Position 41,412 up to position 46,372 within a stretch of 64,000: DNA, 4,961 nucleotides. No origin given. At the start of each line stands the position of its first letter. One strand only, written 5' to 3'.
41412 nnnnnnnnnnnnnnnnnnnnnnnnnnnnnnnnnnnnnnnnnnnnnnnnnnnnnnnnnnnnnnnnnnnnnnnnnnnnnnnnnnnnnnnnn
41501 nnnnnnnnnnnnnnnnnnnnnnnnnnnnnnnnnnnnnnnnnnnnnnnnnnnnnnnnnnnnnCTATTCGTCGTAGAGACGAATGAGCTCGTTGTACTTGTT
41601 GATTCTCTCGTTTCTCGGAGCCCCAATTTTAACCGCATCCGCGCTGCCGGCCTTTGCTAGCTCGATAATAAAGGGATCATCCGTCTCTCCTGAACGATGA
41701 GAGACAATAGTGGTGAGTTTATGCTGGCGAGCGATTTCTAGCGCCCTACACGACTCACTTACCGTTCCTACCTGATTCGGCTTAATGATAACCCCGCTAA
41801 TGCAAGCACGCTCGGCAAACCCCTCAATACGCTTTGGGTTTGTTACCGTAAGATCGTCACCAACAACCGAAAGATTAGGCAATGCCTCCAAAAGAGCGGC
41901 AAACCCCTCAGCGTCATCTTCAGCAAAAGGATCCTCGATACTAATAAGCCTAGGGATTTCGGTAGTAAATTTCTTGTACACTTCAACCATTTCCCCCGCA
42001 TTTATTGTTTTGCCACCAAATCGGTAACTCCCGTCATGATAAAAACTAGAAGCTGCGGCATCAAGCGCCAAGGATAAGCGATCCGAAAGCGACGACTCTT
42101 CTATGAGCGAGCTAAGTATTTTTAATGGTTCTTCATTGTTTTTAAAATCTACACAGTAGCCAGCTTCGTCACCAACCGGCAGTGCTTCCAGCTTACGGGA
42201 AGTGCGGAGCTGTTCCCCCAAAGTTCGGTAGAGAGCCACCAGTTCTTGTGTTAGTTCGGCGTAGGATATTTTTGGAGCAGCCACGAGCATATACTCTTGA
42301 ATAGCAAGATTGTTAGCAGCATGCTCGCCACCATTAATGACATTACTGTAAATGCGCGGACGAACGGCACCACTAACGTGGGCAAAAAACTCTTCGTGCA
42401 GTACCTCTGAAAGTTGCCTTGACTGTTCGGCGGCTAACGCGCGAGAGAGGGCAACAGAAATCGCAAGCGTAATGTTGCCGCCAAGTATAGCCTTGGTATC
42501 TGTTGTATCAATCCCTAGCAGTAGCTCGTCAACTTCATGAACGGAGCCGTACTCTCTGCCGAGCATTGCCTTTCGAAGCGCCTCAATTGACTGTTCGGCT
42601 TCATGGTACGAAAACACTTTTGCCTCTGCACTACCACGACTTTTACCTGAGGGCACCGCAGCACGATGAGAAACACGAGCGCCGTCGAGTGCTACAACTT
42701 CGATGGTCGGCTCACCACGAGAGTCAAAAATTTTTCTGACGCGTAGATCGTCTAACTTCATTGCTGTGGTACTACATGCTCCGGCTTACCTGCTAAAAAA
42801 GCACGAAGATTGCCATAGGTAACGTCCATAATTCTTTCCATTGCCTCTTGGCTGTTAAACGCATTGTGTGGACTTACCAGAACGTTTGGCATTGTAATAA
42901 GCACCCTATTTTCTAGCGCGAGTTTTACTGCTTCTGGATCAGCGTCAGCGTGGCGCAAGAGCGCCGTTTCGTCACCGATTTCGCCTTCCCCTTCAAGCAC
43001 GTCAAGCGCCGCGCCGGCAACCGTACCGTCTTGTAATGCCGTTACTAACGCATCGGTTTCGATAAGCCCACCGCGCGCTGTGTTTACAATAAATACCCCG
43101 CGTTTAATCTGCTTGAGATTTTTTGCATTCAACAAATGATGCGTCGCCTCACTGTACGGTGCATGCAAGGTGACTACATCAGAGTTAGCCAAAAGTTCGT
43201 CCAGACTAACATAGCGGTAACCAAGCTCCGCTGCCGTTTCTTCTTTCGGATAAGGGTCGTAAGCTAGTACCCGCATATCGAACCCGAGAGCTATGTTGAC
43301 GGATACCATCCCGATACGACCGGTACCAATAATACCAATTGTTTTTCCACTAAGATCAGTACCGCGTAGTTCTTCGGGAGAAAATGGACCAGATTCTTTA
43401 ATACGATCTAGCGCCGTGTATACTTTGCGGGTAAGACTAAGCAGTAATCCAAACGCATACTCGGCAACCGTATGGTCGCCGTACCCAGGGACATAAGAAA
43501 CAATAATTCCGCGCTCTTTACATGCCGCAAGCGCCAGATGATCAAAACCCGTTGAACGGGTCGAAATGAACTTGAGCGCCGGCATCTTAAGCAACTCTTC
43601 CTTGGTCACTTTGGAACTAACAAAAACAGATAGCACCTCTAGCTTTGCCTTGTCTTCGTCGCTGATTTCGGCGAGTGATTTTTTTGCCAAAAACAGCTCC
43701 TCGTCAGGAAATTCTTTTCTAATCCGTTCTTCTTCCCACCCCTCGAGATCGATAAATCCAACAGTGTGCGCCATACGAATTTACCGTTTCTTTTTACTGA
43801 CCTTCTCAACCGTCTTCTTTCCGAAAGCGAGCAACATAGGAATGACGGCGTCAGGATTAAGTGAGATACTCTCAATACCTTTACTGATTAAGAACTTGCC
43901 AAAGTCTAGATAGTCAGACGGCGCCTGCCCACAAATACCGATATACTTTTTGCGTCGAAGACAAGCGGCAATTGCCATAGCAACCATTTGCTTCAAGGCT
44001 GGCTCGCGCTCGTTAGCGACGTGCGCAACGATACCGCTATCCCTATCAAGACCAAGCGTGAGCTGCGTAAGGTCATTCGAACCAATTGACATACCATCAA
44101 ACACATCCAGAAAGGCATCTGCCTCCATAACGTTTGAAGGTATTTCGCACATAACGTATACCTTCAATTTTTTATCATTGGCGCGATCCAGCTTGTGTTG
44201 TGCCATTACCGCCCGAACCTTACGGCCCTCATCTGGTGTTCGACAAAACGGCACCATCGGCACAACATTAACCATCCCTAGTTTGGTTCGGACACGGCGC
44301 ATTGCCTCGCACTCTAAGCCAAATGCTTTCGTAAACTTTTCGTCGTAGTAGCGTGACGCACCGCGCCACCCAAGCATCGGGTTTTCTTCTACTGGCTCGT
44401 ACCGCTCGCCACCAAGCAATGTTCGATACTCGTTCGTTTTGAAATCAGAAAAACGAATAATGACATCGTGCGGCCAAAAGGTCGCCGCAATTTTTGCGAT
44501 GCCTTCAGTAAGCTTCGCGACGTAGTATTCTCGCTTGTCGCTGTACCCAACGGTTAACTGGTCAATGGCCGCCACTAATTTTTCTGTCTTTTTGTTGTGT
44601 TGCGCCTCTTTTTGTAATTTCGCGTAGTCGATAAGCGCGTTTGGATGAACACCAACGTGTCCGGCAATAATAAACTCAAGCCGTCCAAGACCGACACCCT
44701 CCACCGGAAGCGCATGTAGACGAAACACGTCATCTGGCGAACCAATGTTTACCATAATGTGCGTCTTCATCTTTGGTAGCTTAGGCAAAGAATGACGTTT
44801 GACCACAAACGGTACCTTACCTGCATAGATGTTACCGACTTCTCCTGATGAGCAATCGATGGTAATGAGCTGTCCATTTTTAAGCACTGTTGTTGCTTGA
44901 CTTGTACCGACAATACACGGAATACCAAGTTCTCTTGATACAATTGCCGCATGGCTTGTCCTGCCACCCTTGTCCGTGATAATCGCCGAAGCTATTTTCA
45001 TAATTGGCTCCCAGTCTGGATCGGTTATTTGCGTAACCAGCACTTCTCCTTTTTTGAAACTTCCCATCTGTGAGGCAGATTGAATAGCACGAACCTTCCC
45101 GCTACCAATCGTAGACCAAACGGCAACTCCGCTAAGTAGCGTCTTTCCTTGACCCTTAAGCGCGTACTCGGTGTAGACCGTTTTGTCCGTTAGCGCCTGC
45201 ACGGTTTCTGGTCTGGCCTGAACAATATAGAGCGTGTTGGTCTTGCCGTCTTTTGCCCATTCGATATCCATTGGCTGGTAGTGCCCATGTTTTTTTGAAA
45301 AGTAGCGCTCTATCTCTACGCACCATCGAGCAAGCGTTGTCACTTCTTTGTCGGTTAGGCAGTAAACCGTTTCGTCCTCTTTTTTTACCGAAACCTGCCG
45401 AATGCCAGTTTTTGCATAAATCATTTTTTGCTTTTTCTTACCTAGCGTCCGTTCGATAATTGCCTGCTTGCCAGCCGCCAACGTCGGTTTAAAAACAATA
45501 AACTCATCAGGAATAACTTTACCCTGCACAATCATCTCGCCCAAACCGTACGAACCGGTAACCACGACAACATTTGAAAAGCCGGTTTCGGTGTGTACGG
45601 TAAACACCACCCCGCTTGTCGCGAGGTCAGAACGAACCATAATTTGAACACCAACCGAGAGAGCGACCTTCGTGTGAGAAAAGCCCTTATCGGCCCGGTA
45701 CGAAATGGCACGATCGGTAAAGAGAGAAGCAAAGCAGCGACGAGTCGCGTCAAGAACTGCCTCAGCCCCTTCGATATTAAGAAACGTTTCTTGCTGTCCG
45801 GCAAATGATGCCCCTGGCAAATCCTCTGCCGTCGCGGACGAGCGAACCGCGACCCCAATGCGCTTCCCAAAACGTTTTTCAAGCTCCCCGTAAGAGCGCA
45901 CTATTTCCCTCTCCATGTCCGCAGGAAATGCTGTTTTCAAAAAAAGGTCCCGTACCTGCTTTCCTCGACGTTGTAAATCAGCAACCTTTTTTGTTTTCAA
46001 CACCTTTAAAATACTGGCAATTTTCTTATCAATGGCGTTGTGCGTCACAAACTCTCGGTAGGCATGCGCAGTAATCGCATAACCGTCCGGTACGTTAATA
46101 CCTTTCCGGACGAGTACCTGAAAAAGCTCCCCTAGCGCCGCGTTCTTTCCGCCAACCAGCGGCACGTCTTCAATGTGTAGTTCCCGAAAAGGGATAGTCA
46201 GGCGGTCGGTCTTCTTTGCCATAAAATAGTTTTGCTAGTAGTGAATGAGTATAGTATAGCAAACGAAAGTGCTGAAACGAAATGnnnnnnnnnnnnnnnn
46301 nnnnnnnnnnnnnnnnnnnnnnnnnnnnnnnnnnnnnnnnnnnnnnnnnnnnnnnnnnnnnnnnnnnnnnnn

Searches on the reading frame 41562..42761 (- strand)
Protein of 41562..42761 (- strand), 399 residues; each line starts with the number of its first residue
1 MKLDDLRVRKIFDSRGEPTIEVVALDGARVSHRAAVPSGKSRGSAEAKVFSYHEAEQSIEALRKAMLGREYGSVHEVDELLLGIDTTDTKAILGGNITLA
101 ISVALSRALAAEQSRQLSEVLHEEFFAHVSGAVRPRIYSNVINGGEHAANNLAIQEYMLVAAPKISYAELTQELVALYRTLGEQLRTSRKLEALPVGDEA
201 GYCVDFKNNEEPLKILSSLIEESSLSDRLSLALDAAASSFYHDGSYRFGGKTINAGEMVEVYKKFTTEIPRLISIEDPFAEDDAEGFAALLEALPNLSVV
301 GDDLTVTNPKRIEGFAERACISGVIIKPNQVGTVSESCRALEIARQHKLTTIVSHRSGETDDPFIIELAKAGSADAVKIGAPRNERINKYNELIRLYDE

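Call 34: find_related_loci(query=window:41562-42761:-, collection=metagenome_contigs, flank=6000)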
Query window:41562-42761:- (399 aa) in metagenome_contigs; peptide patterns used: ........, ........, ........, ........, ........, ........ (x = any residue, [..] = any of these).
599 stretches matched a pattern (row limit reached: there are more); 546 encode a relative of the query (tblastn E <= 1e-3); the best 80 are kept; 80 distinct loci.
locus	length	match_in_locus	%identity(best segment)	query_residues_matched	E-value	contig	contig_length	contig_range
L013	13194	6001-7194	46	1-397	7e-114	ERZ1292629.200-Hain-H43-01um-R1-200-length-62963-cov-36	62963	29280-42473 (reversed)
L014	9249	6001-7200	48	1-397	9e-112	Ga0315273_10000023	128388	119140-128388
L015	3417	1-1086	50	37-397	1e-114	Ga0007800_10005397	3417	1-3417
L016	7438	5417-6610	47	1-397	1e-105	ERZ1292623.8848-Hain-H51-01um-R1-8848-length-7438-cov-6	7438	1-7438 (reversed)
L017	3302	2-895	50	102-398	5e-91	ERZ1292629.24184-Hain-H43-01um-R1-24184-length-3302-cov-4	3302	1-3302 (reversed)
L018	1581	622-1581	45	3-322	1e-88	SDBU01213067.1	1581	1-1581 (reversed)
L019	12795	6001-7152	39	1-396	2e-79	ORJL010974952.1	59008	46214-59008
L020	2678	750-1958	38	3-396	4e-81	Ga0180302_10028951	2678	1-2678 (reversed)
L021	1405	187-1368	39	2-396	5e-84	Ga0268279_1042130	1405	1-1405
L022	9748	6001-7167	38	2-396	4e-75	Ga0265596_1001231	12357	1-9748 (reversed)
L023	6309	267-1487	37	1-396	2e-74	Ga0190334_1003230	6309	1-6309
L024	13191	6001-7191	37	10-399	2e-74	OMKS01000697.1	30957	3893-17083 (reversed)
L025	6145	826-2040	35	1-399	4e-73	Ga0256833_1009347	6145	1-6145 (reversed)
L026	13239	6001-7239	36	1-396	4e-73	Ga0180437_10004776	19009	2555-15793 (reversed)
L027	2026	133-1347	37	1-396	7e-75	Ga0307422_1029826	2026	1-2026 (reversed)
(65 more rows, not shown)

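Call 50: search_protein_families(library=ncbifam, proteins=[window:41562-42761:-], max_evalue=0.00001)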
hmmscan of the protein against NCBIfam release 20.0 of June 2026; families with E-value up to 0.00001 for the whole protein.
window:41562-42761:- (399 aa): 1 family
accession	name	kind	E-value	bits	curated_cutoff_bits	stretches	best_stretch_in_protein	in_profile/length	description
TIGR01060.2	eno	equivalog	5.3e-87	292.2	300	1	5-397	3-407/425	phosphopyruvate hydratase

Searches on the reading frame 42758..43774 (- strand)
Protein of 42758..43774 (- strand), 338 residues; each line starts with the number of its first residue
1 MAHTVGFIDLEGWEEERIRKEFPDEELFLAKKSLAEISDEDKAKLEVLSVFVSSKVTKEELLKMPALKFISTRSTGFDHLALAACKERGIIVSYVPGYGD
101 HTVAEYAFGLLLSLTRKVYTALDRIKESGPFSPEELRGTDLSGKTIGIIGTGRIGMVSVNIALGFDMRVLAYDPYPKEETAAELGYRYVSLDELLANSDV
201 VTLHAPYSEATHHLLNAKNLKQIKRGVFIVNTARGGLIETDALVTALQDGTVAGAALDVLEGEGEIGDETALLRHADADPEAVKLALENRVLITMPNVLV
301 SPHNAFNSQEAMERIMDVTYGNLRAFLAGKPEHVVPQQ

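Call 50: search_protein_families(library=ncbifam, proteins=[window:42758-43774:-], max_evalue=0.00001)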
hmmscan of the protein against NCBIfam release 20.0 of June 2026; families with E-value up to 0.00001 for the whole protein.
window:42758-43774:- (338 aa): 21 families
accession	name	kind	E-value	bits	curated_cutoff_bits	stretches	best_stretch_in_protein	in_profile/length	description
NF000492.1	vanH_gen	exception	2.8e-61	207.3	540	1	42-320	40-304/312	D-lactate dehydrogenase VanH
TIGR01327.1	PGDH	equivalog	1.4e-60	205.6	454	1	44-330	40-304/525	phosphoglycerate dehydrogenase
NF005069.0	PRK06487.1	equivalog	5.6e-55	186.6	448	1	42-335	43-319/320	2-hydroxyacid dehydrogenase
NF009714.1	PRK13243.1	equivalog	1.2e-54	185.9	455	1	43-330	44-316/332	glyoxylate reductase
NF000112.1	vanH-Amyco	exception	3.4e-51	174.5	625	1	48-316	75-329/348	VanH-AOV family D-lactate dehydrogenase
NF000371.1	vanH_Agroup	exception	2.2e-50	171.7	700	1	55-324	58-313/322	VanH-A/VanH-Pt family D-lactate dehydrogenase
NF000128.1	vanH-Sc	exception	2.5e-50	171.5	650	1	46-315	64-319/337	D-lactate dehydrogenase VanH-Sc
NF006374.0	PRK08605.1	subfamily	4.4e-49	167.3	356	1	62-316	65-311/332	D-lactate dehydrogenase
NF000151.1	vanH-Ac1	exception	1.8e-48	165.7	750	1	63-329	99-350/351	D-lactate dehydrogenase VanH-Ac1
NF005387.0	PRK06932.1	equivalog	3.2e-47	161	492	1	49-327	46-310/314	2-hydroxyacid dehydrogenase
NF000004.1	vanH-D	exception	9.3e-46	156.4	550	1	50-313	52-303/323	D-lactate dehydrogenase VanH-D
NF006263.0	PRK08410.1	equivalog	4.7e-45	154.3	389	1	50-329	45-309/311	D-2-hydroxyacid dehydrogenase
NF009127.0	PRK12480.1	equivalog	7e-44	150.1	579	1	66-317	69-310/330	D-lactate dehydrogenase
NF011938.0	PRK15409.1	equivalog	2.9e-43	148.1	492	1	53-264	53-267/324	glyoxylate/hydroxypyruvate reductase GhrB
NF001309.0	PRK00257.1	equivalog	3.7e-40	138.1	434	1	39-269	32-243/379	4-phosphoerythronate dehydrogenase PdxB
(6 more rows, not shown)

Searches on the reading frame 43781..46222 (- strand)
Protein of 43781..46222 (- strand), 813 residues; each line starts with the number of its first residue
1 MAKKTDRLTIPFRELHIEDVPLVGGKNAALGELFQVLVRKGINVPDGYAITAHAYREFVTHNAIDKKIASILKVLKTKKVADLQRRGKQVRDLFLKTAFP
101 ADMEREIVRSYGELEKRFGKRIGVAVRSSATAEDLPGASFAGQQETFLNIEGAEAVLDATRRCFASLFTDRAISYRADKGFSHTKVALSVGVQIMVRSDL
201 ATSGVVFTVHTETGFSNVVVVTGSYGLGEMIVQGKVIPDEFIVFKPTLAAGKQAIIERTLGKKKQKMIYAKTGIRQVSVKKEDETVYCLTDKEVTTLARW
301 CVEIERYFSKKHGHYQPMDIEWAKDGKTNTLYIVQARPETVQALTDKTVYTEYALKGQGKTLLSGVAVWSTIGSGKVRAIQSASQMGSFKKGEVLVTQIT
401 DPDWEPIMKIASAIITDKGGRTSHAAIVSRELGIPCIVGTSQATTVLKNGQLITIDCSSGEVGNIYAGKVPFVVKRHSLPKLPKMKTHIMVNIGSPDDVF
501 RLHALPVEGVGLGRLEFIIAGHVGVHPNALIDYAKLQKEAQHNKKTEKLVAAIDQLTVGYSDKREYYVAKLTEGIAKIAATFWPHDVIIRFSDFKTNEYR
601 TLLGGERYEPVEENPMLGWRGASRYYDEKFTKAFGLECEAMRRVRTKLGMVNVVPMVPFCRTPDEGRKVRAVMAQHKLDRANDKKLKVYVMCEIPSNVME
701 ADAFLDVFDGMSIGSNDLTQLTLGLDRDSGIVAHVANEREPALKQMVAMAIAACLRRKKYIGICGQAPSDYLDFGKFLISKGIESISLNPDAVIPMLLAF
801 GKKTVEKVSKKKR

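Call 50: search_protein_families(library=ncbifam, proteins=[window:43781-46222:-], max_evalue=0.00001)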
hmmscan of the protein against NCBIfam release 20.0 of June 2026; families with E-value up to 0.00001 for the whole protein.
window:43781-46222:- (813 aa): 26 families (the best 25 are shown)
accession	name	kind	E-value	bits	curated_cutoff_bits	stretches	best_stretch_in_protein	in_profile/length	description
NF005057.0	PRK06464.1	equivalog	0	1103.4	598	1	6-803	4-788/798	phosphoenolpyruvate synthase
TIGR01418.1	PEP_synth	equivalog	0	1082.6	739.75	1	11-798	4-777/784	pyruvate, water dikinase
NF004878.0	PRK06241.1-3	subfamily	8.6e-96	321.9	945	2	8-340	4-312/891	phosphoenolpyruvate synthase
NF004877.0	PRK06241.1-2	subfamily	3.6e-90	303.5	866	2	10-340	6-313/869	phosphoenolpyruvate synthase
NF041857.1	RIF_Ptrans_rph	equivalog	9.7e-87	292.2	999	2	11-340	5-311/864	rifamycin-inactivating phosphotransferase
NF004879.0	PRK06241.1-4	equivalog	1.5e-83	281.4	976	2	8-340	4-313/868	phosphoenolpyruvate synthase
NF052631.1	prodigiosin_PigC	equivalog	8.9e-78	262.1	1300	2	22-352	15-310/883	prodigiosin ligase PigC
NF052632.1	undecylprod_RedH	equivalog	5.8e-73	246.2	1350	2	20-374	14-326/880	undecylprodigiosin ligase RedH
NF004881.0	PRK06241.2-2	equivalog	7.5e-68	229.6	883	2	19-341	15-312/898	phosphoenolpyruvate synthase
NF004880.0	PRK06241.2-1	equivalog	6.7e-67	226.1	972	2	18-239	13-219/837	phosphoenolpyruvate synthase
NF000283.1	RPH_KJ151292.1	equivalog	4e-61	207.3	1700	2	7-341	4-315/865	rifamycin-inactivating phosphotransferase Rph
NF004883.0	PRK06241.2-4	equivalog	7.7e-55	186.5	1063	2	24-341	33-329/928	phosphoenolpyruvate synthase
NF004882.0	PRK06241.2-3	equivalog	8.1e-43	146.6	850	2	39-236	24-209/827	phosphoenolpyruvate synthase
TIGR01417.1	PTS_I_fam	equivalog_domain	3.2e-41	141.4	341.7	2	610-807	347-543/565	phosphoenolpyruvate--protein phosphotransferase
NF008382.0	PRK11177.1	equivalog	1.6e-30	106.3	824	2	609-788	347-525/575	phosphoenolpyruvate-protein phosphotransferase PtsI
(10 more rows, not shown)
